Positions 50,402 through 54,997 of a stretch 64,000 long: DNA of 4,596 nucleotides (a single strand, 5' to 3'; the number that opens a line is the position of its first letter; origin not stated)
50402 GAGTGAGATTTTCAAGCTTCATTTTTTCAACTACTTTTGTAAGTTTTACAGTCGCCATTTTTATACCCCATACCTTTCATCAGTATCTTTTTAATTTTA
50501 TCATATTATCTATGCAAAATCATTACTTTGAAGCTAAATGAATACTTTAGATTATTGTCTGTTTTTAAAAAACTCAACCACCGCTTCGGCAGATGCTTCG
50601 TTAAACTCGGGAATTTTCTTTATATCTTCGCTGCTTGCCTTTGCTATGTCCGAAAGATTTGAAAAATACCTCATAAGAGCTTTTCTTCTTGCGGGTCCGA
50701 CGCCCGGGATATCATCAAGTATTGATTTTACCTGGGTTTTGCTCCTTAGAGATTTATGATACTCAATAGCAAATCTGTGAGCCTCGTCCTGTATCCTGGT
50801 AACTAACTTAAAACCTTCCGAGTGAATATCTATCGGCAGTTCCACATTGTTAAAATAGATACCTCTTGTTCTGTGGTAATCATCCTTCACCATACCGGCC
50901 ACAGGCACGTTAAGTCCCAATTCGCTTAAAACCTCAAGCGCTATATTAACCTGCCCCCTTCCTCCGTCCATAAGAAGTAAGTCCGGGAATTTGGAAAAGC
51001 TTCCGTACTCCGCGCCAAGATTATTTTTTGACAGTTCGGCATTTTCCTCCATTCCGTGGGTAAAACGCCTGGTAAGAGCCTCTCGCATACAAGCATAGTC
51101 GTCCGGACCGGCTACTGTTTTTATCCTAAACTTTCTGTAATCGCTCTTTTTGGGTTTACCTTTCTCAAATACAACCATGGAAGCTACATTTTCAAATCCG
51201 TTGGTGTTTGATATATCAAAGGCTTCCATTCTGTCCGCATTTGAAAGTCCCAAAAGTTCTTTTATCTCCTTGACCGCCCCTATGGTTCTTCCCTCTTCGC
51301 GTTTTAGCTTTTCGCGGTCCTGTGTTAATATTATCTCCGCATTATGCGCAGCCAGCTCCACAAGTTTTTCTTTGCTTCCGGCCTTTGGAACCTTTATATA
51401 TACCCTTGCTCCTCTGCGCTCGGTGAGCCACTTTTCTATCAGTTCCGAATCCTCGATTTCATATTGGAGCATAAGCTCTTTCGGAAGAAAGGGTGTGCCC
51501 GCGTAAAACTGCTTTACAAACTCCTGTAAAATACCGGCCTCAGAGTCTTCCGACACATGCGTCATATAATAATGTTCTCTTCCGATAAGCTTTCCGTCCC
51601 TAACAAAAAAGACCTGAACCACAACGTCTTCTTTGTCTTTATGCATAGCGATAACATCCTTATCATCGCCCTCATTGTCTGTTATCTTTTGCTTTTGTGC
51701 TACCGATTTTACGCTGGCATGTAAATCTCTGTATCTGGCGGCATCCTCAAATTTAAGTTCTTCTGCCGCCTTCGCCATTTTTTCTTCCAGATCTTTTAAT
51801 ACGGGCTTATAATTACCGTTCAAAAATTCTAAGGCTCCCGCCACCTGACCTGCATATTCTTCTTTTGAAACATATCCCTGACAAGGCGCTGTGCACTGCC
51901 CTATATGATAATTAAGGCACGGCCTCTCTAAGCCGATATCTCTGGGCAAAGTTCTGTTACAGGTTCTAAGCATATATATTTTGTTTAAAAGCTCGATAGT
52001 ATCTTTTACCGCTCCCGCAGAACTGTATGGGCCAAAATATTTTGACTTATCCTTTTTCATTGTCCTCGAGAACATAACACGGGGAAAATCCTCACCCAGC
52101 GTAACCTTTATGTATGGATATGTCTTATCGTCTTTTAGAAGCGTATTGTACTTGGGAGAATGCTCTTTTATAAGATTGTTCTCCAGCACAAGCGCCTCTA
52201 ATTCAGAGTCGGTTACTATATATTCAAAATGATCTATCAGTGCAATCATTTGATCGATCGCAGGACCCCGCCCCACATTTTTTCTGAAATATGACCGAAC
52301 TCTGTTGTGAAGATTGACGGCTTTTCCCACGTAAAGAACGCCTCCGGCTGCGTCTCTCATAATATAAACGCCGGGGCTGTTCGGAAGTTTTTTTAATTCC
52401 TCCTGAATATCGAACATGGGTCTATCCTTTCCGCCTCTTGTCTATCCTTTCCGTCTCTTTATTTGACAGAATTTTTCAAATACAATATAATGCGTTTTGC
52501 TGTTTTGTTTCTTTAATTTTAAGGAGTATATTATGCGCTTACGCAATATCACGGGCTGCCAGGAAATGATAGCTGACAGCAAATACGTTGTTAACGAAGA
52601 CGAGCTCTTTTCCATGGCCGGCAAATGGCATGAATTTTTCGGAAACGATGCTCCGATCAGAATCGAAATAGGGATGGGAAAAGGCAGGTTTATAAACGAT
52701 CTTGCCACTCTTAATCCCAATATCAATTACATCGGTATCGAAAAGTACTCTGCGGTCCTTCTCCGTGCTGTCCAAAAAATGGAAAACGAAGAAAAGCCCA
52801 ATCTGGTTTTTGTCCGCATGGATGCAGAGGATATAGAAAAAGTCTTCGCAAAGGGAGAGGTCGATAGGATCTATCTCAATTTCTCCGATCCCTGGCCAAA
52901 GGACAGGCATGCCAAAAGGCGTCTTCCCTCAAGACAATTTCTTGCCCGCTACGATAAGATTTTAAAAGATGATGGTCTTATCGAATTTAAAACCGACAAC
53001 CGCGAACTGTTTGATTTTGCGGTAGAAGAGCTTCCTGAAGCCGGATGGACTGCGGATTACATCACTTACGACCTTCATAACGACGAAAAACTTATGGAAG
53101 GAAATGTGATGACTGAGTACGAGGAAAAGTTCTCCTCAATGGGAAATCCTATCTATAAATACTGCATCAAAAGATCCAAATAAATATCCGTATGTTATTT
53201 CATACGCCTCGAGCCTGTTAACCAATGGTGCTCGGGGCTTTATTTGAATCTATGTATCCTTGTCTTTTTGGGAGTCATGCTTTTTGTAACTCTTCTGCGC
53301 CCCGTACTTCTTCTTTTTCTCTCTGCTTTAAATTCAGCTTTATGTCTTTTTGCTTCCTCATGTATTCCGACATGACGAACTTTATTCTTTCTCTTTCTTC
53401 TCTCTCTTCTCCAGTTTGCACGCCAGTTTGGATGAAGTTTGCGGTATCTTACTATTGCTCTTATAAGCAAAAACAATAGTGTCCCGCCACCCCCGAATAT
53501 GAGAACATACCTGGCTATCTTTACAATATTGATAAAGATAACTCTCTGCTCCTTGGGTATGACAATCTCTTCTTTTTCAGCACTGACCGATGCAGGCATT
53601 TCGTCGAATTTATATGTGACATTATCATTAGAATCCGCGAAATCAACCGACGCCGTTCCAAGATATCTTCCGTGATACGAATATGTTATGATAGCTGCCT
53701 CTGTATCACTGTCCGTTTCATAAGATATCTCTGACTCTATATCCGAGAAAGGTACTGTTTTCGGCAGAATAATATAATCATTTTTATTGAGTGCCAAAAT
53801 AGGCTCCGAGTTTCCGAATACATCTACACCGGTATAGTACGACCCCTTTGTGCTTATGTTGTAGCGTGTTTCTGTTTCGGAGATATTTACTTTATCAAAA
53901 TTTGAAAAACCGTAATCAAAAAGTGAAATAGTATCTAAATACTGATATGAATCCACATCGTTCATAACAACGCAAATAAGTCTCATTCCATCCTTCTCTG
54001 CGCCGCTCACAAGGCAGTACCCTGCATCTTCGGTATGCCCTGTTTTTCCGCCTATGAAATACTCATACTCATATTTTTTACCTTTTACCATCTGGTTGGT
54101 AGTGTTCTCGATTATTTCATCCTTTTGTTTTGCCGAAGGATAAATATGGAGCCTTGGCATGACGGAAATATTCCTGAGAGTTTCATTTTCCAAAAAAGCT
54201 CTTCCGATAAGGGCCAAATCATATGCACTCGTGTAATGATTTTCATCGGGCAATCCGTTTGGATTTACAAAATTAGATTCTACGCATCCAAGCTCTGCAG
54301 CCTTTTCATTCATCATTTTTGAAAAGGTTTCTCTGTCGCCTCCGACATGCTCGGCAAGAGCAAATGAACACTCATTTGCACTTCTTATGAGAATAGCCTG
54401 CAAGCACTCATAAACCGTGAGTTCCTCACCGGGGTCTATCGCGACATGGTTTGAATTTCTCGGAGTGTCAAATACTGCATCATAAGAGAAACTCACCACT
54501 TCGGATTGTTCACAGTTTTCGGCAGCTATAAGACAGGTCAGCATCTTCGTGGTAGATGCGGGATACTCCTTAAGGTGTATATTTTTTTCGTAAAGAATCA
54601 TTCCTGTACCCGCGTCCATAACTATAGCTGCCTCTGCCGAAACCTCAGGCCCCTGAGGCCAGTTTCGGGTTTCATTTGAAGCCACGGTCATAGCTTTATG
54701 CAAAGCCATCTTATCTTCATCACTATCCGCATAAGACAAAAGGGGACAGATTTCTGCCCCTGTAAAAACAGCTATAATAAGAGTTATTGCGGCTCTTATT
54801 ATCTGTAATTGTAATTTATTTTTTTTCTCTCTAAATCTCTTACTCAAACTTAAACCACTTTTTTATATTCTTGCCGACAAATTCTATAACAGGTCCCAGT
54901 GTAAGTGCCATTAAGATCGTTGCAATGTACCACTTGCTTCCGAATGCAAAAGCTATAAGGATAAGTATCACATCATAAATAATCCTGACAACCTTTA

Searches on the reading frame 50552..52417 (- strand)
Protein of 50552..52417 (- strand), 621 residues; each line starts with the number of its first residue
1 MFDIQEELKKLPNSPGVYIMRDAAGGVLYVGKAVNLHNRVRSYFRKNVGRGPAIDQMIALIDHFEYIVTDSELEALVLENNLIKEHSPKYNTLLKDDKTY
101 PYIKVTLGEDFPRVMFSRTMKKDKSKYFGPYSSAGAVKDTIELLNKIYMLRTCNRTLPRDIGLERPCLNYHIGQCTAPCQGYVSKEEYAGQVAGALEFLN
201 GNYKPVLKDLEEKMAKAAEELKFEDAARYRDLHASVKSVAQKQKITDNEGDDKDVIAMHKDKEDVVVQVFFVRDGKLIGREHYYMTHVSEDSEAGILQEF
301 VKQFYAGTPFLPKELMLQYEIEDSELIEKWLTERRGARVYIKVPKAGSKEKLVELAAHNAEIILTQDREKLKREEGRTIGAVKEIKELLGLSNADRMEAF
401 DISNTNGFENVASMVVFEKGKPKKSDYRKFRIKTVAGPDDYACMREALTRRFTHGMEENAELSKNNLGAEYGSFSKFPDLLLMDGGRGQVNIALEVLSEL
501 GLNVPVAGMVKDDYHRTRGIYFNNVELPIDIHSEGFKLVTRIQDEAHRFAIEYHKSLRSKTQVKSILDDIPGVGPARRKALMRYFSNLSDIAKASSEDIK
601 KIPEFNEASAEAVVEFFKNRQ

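Call 76: search_protein_families(library=pfam, proteins=[window:50552-52417:-], max_evalue=0.00001)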
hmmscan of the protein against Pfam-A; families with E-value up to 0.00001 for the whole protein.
window:50552-52417:- (621 aa): 6 families
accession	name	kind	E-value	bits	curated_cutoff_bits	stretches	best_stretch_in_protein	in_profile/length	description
PF08459.17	UvrC_RNaseH_dom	-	2.9e-54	183.7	22.3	1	386-551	1-159/159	UvrC RNAse H endonuclease domain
PF22920.2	UvrC_RNaseH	-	9.9e-40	135.5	24.3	1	252-366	1-115/116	UvrC Ribonuclease H-like domain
PF14520.12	HHH_5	-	2.4e-09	38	27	1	566-618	3-56/57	Helix-hairpin-helix domain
PF01541.30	GIY-YIG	-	2.8e-09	37.6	22.6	1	15-91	2-78/78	GIY-YIG catalytic domain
PF12826.13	HHH_2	-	1.2e-08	35.5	27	1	570-620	8-58/64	Helix-hairpin-helix motif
PF02151.25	UVR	-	1.8e-08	34.3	21.5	1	206-232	3-29/36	UvrB/uvrC motif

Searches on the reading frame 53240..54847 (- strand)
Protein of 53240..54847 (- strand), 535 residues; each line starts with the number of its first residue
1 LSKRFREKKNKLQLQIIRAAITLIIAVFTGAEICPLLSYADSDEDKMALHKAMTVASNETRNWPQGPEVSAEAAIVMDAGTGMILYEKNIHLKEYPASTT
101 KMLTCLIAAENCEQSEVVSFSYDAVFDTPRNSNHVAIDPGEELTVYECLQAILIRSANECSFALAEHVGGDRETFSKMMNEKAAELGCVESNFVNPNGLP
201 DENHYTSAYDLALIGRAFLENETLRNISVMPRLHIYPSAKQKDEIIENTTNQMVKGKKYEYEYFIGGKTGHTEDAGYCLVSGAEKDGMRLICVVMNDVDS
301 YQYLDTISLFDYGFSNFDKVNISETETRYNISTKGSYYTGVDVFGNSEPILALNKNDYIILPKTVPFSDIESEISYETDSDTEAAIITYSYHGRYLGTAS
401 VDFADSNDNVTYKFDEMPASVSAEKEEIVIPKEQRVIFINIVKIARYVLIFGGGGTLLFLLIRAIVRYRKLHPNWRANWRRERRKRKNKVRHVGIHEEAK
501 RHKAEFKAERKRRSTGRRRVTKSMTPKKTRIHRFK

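Call 76: search_protein_families(library=pfam, proteins=[window:53240-54847:-], max_evalue=0.00001)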
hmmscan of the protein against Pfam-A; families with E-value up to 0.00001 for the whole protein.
window:53240-54847:- (535 aa): 1 family
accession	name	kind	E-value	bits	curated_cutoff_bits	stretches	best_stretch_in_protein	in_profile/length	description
PF00768.25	Peptidase_S11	-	4.8e-57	193.6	27.6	1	64-297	5-237/239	D-alanyl-D-alanine carboxypeptidase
